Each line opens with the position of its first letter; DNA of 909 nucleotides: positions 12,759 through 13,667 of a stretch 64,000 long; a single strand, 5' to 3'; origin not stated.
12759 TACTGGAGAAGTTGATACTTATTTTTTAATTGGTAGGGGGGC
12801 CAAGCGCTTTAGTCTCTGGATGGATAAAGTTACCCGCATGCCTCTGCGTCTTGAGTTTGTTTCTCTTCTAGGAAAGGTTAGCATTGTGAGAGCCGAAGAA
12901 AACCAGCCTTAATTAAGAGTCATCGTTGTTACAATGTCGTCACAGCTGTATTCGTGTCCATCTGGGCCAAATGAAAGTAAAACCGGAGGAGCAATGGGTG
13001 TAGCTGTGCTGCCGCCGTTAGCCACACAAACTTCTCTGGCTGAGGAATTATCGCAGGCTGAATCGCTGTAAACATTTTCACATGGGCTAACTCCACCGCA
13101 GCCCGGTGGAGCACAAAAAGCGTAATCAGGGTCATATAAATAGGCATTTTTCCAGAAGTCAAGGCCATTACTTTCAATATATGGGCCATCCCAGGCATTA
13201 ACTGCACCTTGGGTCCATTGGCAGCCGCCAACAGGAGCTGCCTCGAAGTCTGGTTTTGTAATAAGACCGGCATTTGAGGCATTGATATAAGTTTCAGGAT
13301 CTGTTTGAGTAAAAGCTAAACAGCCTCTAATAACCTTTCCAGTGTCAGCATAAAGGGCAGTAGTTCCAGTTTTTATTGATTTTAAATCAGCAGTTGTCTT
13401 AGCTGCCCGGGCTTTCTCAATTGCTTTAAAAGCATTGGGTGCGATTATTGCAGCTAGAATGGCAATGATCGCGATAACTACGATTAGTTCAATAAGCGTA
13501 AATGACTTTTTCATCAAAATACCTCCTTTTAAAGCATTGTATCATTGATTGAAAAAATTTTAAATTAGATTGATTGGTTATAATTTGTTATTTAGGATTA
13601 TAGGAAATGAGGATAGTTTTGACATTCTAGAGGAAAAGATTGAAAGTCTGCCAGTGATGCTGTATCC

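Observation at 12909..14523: Tandem pseudopilin paralogs share a perfect 113-bp repeat covering the RBS and first ~33 codons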

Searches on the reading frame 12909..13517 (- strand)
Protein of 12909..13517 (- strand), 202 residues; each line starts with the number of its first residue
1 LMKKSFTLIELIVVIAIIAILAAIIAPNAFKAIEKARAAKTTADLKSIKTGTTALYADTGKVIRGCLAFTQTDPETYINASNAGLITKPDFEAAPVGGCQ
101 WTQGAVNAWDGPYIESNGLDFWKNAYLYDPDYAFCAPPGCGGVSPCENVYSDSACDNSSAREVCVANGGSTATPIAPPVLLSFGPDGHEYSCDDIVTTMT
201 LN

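Call 8: search_protein_families(library=pfam, proteins=[window:12909-13514:-], max_evalue=0.01)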
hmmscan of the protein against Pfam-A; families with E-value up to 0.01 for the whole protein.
window:12909-13514:- (201 aa): 1 family
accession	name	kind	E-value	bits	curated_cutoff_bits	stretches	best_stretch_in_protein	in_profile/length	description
PF07963.17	N_methyl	-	1.3e-06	28.1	21.2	1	2-24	4-26/27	Prokaryotic N-terminal methylation motif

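Call 9: search_protein_families(library=ncbifam, proteins=[window:12909-13514:-], max_evalue=0.01)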
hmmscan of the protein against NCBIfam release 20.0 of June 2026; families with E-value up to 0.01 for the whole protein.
window:12909-13514:- (201 aa): 8 families
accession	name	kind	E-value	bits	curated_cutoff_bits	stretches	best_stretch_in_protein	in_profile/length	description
TIGR01710.1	typeII_sec_gspG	equivalog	6.7e-13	48.8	88.85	1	4-53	2-51/134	type II secretion system major pseudopilin GspG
NF041775.1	typeIV_PilA_Myxo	equivalog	3.4e-08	33.7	400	1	3-57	11-65/214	type IV pilin protein PilA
NF040999.1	pilin_ComGC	equivalog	5.8e-07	29.6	75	1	3-52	2-51/84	competence type IV pilus major pilin ComGC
NF007862.0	PRK10574.1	equivalog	1.3e-06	28.6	138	1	2-41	4-43/145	prepilin peptidase-dependent pilin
TIGR02596.1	TIGR02596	subfamily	3.6e-05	23.9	70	1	5-38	1-34/196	Verru_Chthon cassette protein D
TIGR01708.2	typeII_sec_gspH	equivalog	4.8e-05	23.4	80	1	4-44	3-43/169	type II secretion system minor pseudopilin GspH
TIGR02532.1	IV_pilin_GFxxxE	domain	6.4e-05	22.6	16.3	1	5-24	4-23/24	prepilin-type N-terminal cleavage/methylation domain-containing protein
NF041013.1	T4P_ComGE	equivalog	0.0029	17.7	49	1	3-42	4-43/83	competence type IV pilus minor pilin ComGE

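Call 12: find_encoding_contigs(protein=window:12909-13514:-, flank=6000, max_places=10)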
Protein window:12909-13514:- (201 aa): no gene with exactly this product is on record in the collection.

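Call 14: find_encoding_contigs(protein=window:12909-13517:-, flank=6000, max_places=10)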
Protein window:12909-13517:- (202 aa): no gene with exactly this product is on record in the collection.

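Call 16: find_homologous_proteins(query=window:12909-13514:-, max_evalue=0.00001)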
Query window:12909-13514:- (201 aa): 1019 proteins with E <= 0.00001 among 7227 candidates; the best 120 are listed.
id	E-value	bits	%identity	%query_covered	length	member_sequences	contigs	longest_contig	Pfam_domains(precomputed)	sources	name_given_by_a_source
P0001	7.5e-132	455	100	100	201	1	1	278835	PF07963.18,PF22434.2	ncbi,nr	ncbi:MAG: type II secretion system protein GspG [Candidatus Omnitrophica bacterium]|nr:type II secre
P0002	1.8e-82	294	67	99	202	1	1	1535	PF07963.18,PF22434.2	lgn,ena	-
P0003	1.1e-62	230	60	100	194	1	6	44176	PF07963.18,PF22434.2,PF08334.17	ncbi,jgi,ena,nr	ncbi:MAG: type II secretion system protein GspG [Candidatus Omnitrophica bacterium]|nr:type II secre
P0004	1.1e-57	213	55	100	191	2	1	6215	PF22434.2,PF08334.17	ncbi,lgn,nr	ncbi:MAG: prepilin-type N-terminal cleavage/methylation domain-containing protein [Candidatus Omnitr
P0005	1.3e-57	213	56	100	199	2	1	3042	PF07963.18,PF22434.2,PF08334.17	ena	-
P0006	3.5e-57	212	54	100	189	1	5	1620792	PF07963.18,PF22434.2,PF08334.17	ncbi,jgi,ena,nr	ncbi:MAG TPA: prepilin-type N-terminal cleavage/methylation domain-containing protein [Candidatus Om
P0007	1.2e-56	210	53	99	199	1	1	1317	PF07963.18,PF22434.2,PF08334.17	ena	-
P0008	5.7e-56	208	53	99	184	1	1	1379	PF07963.18,PF22434.2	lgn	-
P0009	6.9e-56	207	56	99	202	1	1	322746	PF07963.18,PF22434.2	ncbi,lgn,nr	ncbi:MAG: type II secretion system protein GspG [Candidatus Omnitrophica bacterium]|nr:type II secre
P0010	8.2e-56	207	53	100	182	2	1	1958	PF07963.18,PF22434.2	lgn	-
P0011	3.8e-55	205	55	100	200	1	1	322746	PF07963.18,PF22434.2,PF08334.17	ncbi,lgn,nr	ncbi:MAG: type II secretion system protein GspG [Candidatus Omnitrophica bacterium]|nr:type II secre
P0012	4.5e-55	205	53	98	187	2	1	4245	PF07963.18,PF22434.2,PF08334.17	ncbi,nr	ncbi:MAG: prepilin-type N-terminal cleavage/methylation domain-containing protein [Candidatus Omnitr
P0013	8.7e-55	204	53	100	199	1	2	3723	PF07963.18,PF22434.2,PF08334.17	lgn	-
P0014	5.2e-53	198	53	100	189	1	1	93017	PF07963.18,PF22434.2,PF08334.17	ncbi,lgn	-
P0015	1.9e-52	196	54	100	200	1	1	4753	PF07963.18,PF22434.2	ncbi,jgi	-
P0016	1.9e-52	196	52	100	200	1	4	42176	PF07963.18,PF22434.2,PF08334.17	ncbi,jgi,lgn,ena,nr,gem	ncbi:MAG: type II secretion system protein GspG [Candidatus Omnitrophica bacterium]|nr:type II secre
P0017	1.0e-51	194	50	100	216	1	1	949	PF07963.18,PF22434.2,PF08334.17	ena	-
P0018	7.2e-50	188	49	100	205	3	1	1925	PF07963.18,PF22434.2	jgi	jgi:prepilin-type N-terminal cleavage/methylation domain-containing protein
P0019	3.2e-49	186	50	100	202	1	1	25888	PF07963.18,PF22434.2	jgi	jgi:prepilin-type N-terminal cleavage/methylation domain-containing protein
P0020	9.4e-48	181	53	100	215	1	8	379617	PF07963.18,PF22434.2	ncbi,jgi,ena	-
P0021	7.8e-46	175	51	100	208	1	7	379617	PF07963.18,PF22434.2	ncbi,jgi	-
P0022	1.5e-42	164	48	99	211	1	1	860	PF07963.18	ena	-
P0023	2.2e-39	153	47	98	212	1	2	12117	PF07963.18,PF22434.2,PF08334.17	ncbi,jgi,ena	ncbi:MAG: prepilin-type N-terminal cleavage/methylation domain-containing protein [Candidatus Omnitr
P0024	2.3e-38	150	45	97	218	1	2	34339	PF07963.18,PF22434.2,PF08334.17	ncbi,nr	ncbi:MAG: prepilin-type N-terminal cleavage/methylation domain-containing protein [Candidatus Omnitr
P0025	9.1e-31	125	42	100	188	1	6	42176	PF07963.18,PF22434.2,PF08334.17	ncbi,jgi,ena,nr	ncbi:MAG: type II secretion system protein GspG [Candidatus Omnitrophica bacterium]|nr:type II secre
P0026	1.4e-26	112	40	97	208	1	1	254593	PF07963.18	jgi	jgi:prepilin-type N-terminal cleavage/methylation domain-containing protein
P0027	5.3e-21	93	43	63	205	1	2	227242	PF07963.18,PF22434.2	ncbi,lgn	-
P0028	8.7e-21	93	53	57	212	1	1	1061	PF07963.18,PF22434.2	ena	-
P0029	1.0e-20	93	35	98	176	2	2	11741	PF07963.18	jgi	-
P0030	1.6e-20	92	49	63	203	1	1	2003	PF07963.18,PF22434.2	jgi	jgi:general secretion pathway protein G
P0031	1.7e-20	92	50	68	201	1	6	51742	PF07963.18,PF22434.2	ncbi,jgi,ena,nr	ncbi:MAG: prepilin-type N-terminal cleavage/methylation domain-containing protein [Candidatus Omnitr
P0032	1.9e-20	92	52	65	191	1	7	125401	PF07963.18,PF22434.2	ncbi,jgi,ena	-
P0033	3.5e-20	91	36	98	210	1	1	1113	PF07963.18,PF08334.17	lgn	-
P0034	4.1e-20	91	44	64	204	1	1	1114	PF07963.18,PF22434.2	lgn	-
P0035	4.2e-20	91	54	57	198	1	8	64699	PF07963.18,PF22434.2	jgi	-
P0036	7.5e-20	90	45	64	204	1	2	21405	PF07963.18,PF22434.2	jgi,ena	-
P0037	1.2e-19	89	48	63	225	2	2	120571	PF07963.18,PF22434.2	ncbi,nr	ncbi:MAG: prepilin-type N-terminal cleavage/methylation domain-containing protein [Candidatus Omnitr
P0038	2.4e-19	88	43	64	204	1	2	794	PF07963.18,PF22434.2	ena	-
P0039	2.5e-19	88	49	62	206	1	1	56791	PF07963.18,PF22434.2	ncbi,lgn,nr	ncbi:MAG: prepilin-type N-terminal cleavage/methylation domain-containing protein [Candidatus Omnitr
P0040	3.1e-19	88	54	57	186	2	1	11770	PF07963.18,PF22434.2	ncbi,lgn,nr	ncbi:MAG: prepilin-type N-terminal cleavage/methylation domain-containing protein [Candidatus Omnitr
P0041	3.3e-19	88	44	64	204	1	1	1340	PF07963.18,PF22434.2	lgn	-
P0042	5.6e-19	87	48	63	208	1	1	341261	PF07963.18,PF22434.2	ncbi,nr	ncbi:MAG: prepilin-type N-terminal cleavage/methylation domain-containing protein [Candidatus Omnitr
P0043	6.7e-19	87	44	63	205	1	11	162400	PF07963.18,PF22434.2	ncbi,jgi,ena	-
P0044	7.3e-19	86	50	56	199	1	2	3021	PF07963.18,PF22434.2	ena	-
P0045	7.4e-19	86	52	63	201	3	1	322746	PF07963.18,PF22434.2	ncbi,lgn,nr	ncbi:MAG: type II secretion system protein GspG [Candidatus Omnitrophica bacterium]|nr:type II secre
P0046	7.6e-19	86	45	81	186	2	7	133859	PF07963.18,PF22434.2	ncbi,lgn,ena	-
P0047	7.9e-19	86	43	68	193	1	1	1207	PF07963.18,PF22434.2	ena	-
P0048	1.0e-18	86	45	64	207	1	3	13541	PF07963.18,PF22434.2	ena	-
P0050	1.3e-18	86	52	57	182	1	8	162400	PF07963.18,PF22434.2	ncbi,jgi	-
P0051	1.6e-18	85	46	70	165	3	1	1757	PF07963.18,PF22434.2,PF08334.17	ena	-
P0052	1.8e-18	85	46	62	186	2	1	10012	PF07963.18,PF22434.2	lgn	-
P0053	2.4e-18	85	45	65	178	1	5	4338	PF07963.18,PF22434.2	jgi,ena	-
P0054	3.1e-18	84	53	58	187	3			PF07963.18,PF22434.2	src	-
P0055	3.1e-18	84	41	64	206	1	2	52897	PF07963.18,PF22434.2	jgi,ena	-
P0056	3.6e-18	84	53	56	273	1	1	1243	PF07963.18,PF22434.2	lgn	-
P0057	4.2e-18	84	45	63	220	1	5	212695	PF07963.18,PF22434.2,PF08334.17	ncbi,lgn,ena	-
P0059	4.4e-18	84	49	64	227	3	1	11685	PF07963.18,PF22434.2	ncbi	-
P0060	5.0e-18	84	50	63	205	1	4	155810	PF07963.18,PF22434.2,PF08334.17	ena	-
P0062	6.5e-18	83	43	68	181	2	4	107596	PF07963.18,PF22434.2,PF08334.17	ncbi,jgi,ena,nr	ncbi:MAG: type II secretion system protein GspG [Candidatus Omnitrophica bacterium]|nr:type II secre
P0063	6.8e-18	83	40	64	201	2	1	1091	PF07963.18,PF22434.2,PF08334.17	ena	-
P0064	9.4e-18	83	51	56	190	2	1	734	PF07963.18,PF22434.2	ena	-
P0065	1.0e-17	83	41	63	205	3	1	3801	PF07963.18,PF22434.2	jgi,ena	-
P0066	1.3e-17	82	44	64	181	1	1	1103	PF07963.18,PF22434.2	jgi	jgi:general secretion pathway protein G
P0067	1.5e-17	82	52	57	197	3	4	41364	PF07963.18,PF22434.2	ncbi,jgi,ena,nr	ncbi:MAG: prepilin-type N-terminal cleavage/methylation domain-containing protein [Candidatus Omnitr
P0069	1.7e-17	82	48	56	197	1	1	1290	PF07963.18,PF22434.2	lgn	-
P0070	1.8e-17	82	48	62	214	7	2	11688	PF07963.18,PF22434.2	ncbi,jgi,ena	-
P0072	2.2e-17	82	48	57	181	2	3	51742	PF07963.18,PF22434.2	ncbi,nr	ncbi:MAG: prepilin-type N-terminal cleavage/methylation domain-containing protein [Candidatus Omnitr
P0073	2.3e-17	82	43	63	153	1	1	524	PF07963.18,PF22434.2,PF08334.17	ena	-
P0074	2.7e-17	81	42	68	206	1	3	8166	PF07963.18,PF22434.2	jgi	jgi:prepilin-type N-terminal cleavage/methylation domain-containing protein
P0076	3.1e-17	81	50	57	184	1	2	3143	PF07963.18,PF22434.2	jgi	jgi:general secretion pathway protein G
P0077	4.2e-17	81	42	62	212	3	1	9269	PF07963.18,PF22434.2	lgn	-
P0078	4.5e-17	81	50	57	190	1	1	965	PF07963.18,PF22434.2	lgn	-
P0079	4.7e-17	81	40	67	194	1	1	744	PF07963.18,PF22434.2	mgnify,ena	mgnify:CR=1 FL=1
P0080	4.8e-17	81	40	78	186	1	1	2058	PF07963.18,PF22434.2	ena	-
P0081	5.2e-17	80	45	77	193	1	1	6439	PF07963.18,PF22434.2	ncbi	-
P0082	5.2e-17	80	46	68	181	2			PF07963.18,PF22434.2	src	-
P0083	5.6e-17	80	51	57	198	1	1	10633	PF07963.18,PF22434.2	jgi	-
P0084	5.7e-17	80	44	64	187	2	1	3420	PF07963.18,PF22434.2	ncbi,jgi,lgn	jgi:type II secretion system protein G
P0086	6.0e-17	80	49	57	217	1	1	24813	PF07963.18,PF22434.2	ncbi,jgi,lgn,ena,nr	ncbi:MAG: prepilin-type N-terminal cleavage/methylation domain-containing protein [Candidatus Omnitr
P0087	8.5e-17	80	52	57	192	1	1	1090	PF07963.18,PF22434.2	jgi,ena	-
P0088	9.5e-17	80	45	64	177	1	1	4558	PF07963.18,PF22434.2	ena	-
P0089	9.5e-17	80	75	31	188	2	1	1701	PF07963.18,PF22434.2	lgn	-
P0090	9.8e-17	80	46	68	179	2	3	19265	PF07963.18,PF22434.2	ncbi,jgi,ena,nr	ncbi:MAG: hypothetical protein B5M48_04820 [Candidatus Omnitrophica bacterium 4484_213]|nr:MAG: hypo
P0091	1.0e-16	79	75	30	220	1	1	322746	PF07963.18,PF22434.2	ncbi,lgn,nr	ncbi:MAG: prepilin-type N-terminal cleavage/methylation domain-containing protein [Candidatus Omnitr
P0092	1.1e-16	79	50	58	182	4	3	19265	PF07963.18,PF22434.2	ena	-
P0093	1.2e-16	79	44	69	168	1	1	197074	PF07963.18,PF22434.2,PF08334.17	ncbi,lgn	-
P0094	1.2e-16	79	45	63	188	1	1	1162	PF07963.18,PF22434.2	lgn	-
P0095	1.2e-16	79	46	62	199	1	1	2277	PF07963.18,PF22434.2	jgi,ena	-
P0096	1.2e-16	79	41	80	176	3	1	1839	PF07963.18,PF22434.2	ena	-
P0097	1.3e-16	79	43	63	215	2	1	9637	PF07963.18,PF22434.2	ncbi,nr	ncbi:MAG: prepilin-type N-terminal cleavage/methylation domain-containing protein [Candidatus Omnitr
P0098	1.4e-16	79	45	65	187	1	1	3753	PF07963.18,PF22434.2,PF08334.17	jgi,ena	-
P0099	1.5e-16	79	49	57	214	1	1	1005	PF07963.18,PF22434.2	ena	-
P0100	1.5e-16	79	45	64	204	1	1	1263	PF07963.18,PF22434.2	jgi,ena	-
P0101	1.6e-16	79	42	68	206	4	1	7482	PF07963.18,PF22434.2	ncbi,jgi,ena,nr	ncbi:MAG: type II secretion system protein GspG [Candidatus Omnitrophica bacterium]|nr:type II secre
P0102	1.7e-16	79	79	29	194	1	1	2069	PF07963.18,PF22434.2,PF08334.17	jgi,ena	-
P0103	2.0e-16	79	46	70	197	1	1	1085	PF07963.18,PF22434.2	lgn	-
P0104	2.1e-16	78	38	79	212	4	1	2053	PF07963.18,PF22434.2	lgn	-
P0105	2.1e-16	78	46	65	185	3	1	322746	PF07963.18,PF22434.2,PF08334.17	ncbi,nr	ncbi:MAG: type II secretion system protein GspG [Candidatus Omnitrophica bacterium]|nr:type II secre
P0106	2.1e-16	78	42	63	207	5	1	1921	PF07963.18,PF22434.2,PF08334.17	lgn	-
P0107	2.7e-16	78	53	57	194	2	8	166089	PF07963.18,PF22434.2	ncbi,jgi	-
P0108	2.8e-16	78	78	30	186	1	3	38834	PF07963.18,PF22434.2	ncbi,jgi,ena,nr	ncbi:MAG: type II secretion system protein GspG [Candidatus Omnitrophica bacterium]|nr:type II secre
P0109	2.9e-16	78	48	65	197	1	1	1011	PF07963.18,PF22434.2,PF08334.17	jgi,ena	-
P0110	2.9e-16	78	50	57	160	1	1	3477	PF07963.18,PF22434.2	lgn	-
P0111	2.9e-16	78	40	96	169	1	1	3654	PF07963.18,PF22434.2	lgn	-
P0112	3.0e-16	78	46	63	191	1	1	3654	PF07963.18,PF22434.2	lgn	-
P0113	3.0e-16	78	39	75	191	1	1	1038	PF07963.18,PF22434.2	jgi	jgi:type II secretion system protein G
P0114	3.1e-16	78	47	57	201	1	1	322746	PF07963.18,PF22434.2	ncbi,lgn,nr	ncbi:MAG: type II secretion system protein GspG [Candidatus Omnitrophica bacterium]|nr:type II secre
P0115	3.2e-16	78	46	64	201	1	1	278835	PF07963.18,PF22434.2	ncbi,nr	ncbi:MAG: prepilin-type N-terminal cleavage/methylation domain-containing protein [Candidatus Omnitr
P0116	3.2e-16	78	48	57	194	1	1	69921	PF07963.18,PF22434.2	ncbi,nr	ncbi:MAG: prepilin-type N-terminal cleavage/methylation domain-containing protein [Candidatus Omnitr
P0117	3.4e-16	78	44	63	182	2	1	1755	PF07963.18,PF22434.2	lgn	-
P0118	3.4e-16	78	48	57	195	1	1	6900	PF07963.18,PF22434.2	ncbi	-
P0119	3.6e-16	78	44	64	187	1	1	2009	PF07963.18,PF22434.2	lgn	-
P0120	3.6e-16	78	46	63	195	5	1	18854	PF07963.18,PF22434.2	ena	-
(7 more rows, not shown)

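Call 18: find_encoding_contigs(protein=P0003, flank=8000, max_places=3)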
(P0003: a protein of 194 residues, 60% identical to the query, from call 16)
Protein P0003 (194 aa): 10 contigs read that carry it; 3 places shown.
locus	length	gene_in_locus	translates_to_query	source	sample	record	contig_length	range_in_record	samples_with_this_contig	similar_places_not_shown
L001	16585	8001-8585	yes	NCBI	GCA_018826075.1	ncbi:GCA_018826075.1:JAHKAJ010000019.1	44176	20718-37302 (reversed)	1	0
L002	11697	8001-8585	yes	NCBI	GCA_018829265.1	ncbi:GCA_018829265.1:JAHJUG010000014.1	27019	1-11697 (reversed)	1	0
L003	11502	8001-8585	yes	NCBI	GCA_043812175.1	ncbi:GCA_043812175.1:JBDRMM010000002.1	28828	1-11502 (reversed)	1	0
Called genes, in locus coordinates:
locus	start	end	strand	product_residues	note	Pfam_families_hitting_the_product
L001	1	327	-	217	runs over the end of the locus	PF00849:PseudoU_synth_2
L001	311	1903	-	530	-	PF00501:AMP-binding, PF13193:AMP-binding_C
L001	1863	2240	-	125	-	PF00072:Response_reg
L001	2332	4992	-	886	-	PF00989:PAS, PF08448:PAS_4 (weak), PF13426:PAS_9, PF13185:GAF_2 (weak), PF00512:HisKA, PF02518:HATPase_c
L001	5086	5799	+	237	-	PF18912:DZR_2, PF00156:Pribosyltran (weak)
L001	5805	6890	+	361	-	PF03739:LptF_LptG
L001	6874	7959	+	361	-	PF03739:LptF_LptG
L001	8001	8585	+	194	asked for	PF07963:N_methyl (weak), PF08334:T2SSG (faint), PF22434:PilW_C (faint)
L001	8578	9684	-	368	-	PF01168:Ala_racemase_N, PF00842:Ala_racemase_C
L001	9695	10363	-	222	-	PF00814:TsaD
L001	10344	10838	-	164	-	PF02367:TsaE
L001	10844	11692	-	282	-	PF00586:AIRS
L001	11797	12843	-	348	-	PF01008:IF-2B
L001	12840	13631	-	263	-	PF01026:TatD_DNase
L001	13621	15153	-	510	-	PF00133:tRNA-synt_1, PF01406:tRNA-synt_1e, PF09334:tRNA-synt_1g, PF00133:tRNA-synt_1, PF08264:Anticodon_1 (weak), PF19303:Anticodon_3 (weak)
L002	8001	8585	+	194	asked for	PF07963:N_methyl (weak), PF08334:T2SSG (faint), PF22434:PilW_C (faint)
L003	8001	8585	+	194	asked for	PF07963:N_methyl (weak), PF08334:T2SSG (faint), PF22434:PilW_C (faint)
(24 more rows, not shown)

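Call 19: find_encoding_contigs(protein=P0020, flank=8000, max_places=3)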
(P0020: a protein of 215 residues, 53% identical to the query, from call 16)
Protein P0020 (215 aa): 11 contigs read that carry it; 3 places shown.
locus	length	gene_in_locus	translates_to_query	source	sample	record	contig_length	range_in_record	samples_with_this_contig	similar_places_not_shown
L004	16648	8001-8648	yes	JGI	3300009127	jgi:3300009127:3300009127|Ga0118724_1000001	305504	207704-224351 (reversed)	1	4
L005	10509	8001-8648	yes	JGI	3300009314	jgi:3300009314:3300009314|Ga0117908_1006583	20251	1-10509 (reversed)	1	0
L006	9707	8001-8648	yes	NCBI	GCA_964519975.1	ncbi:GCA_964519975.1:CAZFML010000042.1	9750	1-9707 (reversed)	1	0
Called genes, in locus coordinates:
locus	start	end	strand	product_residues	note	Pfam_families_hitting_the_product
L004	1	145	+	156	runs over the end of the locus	PF04677:CwfJ_C_1 (weak), PF11969:DcpS_C, PF01230:HIT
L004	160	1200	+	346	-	PF13487:HD_5, PF01966:HD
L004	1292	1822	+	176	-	PF05036:SPOR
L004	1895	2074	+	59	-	-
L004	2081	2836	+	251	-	PF06347:SH3_4, PF08239:SH3_3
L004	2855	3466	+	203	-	PF02163:Peptidase_M50 (weak)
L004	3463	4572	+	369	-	PF13685:Fe-ADH_2, PF01761:DHQ_synthase, PF24621:DHQS_C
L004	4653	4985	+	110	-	PF07238:PilZ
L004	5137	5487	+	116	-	PF07238:PilZ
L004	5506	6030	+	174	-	PF14385:DUF4416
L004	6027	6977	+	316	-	PF13353:Fer4_12 (weak), PF04055:Radical_SAM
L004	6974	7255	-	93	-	-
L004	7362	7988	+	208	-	PF07963:N_methyl (weak), PF22434:PilW_C (faint)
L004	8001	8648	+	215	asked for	PF07963:N_methyl (weak), PF22434:PilW_C (weak)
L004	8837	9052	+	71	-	-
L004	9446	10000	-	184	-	PF07963:N_methyl (weak), PF22434:PilW_C (weak)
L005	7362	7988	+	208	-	PF07963:N_methyl (weak), PF22434:PilW_C (faint)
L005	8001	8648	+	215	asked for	PF07963:N_methyl (weak), PF22434:PilW_C (weak)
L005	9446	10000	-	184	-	PF07963:N_methyl (weak), PF22434:PilW_C (weak)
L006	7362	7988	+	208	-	PF07963:N_methyl (weak), PF22434:PilW_C (faint)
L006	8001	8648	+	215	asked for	PF07963:N_methyl (weak), PF22434:PilW_C (weak)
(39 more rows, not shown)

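Call 32: list_cluster_members(proteins=[P0001, P0115])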
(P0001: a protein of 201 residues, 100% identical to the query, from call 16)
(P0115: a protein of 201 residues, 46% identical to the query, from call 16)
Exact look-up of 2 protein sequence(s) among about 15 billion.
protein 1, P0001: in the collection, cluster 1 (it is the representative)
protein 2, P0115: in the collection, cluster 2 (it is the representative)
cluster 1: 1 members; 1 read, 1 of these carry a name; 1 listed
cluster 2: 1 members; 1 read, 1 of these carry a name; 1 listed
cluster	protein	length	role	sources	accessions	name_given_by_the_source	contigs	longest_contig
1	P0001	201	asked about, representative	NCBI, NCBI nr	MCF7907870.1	MAG: type II secretion system protein GspG [Candidatus Omnitrophica bacterium] | type II secretion system protein GspG [Candidatus Omnitrophota bacterium]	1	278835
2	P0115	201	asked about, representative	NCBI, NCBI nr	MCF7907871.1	MAG: prepilin-type N-terminal cleavage/methylation domain-containing protein [Candidatus ... | prepilin-type N-terminal cleavage/methylation domain-containing protein [Candidatus ...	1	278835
